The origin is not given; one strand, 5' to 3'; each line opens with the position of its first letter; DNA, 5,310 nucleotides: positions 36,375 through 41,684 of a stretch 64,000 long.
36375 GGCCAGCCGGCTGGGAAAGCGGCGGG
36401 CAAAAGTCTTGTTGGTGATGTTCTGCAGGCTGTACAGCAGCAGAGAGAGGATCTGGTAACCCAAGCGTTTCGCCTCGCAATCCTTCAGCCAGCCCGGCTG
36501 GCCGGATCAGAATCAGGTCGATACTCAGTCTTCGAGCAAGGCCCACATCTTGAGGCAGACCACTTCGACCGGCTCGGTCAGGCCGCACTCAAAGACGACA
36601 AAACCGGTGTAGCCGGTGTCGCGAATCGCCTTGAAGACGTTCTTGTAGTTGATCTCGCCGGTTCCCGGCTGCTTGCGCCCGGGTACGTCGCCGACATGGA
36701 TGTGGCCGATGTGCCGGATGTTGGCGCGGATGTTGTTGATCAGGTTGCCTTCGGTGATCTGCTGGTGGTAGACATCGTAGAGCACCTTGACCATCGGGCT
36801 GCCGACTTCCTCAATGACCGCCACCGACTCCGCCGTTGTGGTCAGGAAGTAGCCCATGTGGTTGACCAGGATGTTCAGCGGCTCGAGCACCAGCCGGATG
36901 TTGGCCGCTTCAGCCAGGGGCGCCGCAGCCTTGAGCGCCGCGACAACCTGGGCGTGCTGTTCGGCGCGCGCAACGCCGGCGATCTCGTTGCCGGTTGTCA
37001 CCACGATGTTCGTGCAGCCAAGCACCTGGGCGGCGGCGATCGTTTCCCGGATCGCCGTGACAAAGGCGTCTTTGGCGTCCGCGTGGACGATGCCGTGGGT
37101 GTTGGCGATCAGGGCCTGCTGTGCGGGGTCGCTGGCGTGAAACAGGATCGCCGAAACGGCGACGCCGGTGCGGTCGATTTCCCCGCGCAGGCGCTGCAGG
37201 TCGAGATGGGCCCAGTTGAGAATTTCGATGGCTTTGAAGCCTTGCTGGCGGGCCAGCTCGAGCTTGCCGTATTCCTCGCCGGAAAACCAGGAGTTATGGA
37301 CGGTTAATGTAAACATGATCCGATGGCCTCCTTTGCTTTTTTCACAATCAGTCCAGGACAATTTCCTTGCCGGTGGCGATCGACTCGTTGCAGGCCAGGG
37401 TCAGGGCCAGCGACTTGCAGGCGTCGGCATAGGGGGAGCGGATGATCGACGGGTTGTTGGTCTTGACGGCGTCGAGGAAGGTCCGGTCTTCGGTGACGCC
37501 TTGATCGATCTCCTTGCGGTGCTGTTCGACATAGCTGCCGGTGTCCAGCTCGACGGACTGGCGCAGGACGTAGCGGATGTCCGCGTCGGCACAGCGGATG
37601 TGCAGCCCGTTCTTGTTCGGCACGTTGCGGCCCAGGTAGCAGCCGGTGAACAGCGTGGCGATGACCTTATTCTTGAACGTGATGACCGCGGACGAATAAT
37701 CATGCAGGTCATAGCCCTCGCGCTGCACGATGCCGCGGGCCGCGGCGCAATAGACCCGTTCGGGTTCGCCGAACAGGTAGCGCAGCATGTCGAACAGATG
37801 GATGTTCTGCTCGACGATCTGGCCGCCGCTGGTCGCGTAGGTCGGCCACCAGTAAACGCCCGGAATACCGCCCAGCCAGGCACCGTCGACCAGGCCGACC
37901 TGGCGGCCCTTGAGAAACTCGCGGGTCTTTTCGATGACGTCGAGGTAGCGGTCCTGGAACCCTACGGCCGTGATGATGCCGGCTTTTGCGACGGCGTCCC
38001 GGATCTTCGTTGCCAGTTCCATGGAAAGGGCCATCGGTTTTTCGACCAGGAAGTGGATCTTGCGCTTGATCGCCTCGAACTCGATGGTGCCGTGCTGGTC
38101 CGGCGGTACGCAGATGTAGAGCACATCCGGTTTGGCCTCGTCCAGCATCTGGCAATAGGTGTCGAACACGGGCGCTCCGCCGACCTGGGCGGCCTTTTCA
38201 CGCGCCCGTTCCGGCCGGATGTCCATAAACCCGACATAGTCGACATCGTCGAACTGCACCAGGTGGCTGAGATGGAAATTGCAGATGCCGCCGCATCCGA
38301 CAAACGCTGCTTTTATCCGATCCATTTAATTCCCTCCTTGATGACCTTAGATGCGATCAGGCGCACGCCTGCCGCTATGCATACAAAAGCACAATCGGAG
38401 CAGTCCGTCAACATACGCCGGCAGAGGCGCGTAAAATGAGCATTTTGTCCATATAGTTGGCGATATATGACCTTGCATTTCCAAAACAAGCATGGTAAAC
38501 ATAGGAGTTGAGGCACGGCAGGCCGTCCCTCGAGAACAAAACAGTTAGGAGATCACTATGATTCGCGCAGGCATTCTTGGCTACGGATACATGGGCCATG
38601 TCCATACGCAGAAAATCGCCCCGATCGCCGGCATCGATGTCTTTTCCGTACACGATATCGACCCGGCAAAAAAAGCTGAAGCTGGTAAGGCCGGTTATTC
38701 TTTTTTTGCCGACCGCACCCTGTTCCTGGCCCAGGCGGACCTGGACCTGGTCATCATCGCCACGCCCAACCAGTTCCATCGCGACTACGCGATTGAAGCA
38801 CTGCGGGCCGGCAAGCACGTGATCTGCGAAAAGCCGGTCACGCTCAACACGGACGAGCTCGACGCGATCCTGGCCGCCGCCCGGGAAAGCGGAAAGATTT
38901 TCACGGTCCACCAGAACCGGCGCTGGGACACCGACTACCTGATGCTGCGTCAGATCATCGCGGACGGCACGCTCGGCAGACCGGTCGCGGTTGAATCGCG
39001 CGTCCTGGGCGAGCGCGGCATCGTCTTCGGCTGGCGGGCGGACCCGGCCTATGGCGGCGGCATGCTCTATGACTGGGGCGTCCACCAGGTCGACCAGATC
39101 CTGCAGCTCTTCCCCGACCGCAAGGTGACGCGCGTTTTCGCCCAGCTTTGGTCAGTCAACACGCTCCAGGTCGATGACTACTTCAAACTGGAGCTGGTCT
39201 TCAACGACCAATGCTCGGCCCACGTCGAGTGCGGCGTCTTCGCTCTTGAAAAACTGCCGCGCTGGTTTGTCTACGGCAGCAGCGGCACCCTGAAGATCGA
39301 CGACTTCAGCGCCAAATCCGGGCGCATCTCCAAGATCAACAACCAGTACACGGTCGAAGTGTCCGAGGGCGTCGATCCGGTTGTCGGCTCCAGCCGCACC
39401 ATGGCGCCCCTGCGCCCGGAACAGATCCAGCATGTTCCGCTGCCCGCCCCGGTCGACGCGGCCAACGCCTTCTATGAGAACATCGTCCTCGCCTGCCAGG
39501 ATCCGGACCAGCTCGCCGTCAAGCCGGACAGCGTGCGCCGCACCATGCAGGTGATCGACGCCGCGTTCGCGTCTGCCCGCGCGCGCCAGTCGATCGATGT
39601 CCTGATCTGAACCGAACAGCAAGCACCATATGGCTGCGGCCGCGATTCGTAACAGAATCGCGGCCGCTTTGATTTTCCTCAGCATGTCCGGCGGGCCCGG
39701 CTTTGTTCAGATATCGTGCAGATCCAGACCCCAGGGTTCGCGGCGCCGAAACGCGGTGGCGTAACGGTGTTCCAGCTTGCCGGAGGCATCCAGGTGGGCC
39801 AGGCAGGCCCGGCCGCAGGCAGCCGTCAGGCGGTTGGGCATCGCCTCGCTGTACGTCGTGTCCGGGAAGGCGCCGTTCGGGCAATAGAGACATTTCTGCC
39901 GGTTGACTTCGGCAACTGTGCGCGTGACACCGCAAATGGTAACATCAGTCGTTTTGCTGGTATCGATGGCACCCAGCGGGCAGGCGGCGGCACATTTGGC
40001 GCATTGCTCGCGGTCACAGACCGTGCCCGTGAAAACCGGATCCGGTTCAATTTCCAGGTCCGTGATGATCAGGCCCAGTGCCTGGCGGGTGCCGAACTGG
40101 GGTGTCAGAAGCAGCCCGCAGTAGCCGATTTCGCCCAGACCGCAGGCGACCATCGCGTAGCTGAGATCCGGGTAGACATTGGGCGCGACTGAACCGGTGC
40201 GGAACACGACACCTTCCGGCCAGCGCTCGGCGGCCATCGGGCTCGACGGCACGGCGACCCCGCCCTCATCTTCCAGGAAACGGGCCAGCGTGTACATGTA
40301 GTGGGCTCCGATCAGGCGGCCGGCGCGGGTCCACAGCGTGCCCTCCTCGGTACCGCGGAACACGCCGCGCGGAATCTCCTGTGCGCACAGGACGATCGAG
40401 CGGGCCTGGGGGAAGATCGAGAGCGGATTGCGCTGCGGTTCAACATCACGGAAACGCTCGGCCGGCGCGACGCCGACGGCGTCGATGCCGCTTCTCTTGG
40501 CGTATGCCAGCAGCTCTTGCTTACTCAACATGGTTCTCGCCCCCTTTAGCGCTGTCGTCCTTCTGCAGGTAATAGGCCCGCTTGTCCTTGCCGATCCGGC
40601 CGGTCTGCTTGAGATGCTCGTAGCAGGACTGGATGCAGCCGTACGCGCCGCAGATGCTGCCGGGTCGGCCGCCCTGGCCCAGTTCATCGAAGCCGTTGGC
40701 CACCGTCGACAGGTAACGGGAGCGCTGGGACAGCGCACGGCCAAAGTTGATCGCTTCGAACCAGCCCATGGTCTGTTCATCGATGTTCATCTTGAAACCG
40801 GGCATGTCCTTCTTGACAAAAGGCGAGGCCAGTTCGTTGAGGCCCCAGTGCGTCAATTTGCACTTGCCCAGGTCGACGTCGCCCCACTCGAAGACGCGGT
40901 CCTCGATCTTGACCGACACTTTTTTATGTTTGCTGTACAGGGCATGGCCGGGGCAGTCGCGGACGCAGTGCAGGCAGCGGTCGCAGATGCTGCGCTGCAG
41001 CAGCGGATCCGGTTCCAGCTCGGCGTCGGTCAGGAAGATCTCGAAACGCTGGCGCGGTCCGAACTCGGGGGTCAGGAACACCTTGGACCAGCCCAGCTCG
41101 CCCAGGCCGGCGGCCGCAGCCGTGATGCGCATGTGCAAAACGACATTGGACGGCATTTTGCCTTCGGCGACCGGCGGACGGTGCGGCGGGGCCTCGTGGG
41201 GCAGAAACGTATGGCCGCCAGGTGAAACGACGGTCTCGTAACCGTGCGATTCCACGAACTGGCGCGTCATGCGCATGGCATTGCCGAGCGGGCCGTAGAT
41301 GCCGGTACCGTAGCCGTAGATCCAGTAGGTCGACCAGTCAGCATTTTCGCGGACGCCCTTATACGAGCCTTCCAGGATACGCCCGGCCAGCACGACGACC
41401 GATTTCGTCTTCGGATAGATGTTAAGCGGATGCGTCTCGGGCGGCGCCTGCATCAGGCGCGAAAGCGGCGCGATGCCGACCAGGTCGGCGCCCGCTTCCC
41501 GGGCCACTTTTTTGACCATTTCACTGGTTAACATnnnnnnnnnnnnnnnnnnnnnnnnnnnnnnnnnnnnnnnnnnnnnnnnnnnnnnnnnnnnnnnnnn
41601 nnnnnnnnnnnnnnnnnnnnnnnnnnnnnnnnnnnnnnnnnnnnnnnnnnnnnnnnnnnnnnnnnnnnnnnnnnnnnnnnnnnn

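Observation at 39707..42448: Operon of three tandem QueG/reductive-dehalogenase-like Fe-S paralogues that fits neither known role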

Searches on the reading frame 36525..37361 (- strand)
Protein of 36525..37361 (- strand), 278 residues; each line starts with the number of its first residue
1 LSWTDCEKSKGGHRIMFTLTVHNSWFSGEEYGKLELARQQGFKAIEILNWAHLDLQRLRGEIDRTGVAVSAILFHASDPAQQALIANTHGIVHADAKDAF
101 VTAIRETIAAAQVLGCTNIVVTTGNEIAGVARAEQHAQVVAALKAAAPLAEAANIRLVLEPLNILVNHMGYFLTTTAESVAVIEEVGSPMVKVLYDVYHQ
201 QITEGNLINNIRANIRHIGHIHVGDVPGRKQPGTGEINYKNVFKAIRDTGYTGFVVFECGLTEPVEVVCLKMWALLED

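Call 9: search_protein_families(library=pfam, proteins=[window:36525-37361:-], max_evalue=0.001)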
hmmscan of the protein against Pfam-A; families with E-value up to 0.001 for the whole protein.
window:36525-37361:- (278 aa): 1 family
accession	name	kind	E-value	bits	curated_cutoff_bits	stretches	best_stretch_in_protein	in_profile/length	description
PF01261.30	AP_endonuc_2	-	1.5e-40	139.9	31.1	1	34-259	1-229/249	Xylose isomerase-like TIM barrel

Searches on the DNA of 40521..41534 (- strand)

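Call 90: search_rna_families(sources=[L089, L091, L093, L096, L094, L004, L031, L086, L102, L049, L032], threshold=gathering)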
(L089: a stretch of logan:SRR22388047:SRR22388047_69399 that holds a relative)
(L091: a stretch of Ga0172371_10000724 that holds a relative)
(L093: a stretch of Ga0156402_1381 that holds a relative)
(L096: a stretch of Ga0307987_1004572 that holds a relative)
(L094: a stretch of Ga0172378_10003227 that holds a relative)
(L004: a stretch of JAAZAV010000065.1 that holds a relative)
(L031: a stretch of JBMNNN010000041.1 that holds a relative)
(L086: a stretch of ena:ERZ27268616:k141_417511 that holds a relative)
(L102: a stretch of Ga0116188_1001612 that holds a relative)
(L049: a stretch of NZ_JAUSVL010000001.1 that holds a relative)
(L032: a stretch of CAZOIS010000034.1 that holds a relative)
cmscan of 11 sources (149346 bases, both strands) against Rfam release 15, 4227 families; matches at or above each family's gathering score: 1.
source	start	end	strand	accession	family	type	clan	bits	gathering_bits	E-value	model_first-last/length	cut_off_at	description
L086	1546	1620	-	RF00005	tRNA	Gene; tRNA;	CL00001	63.3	29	5e-11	1-71/71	no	tRNA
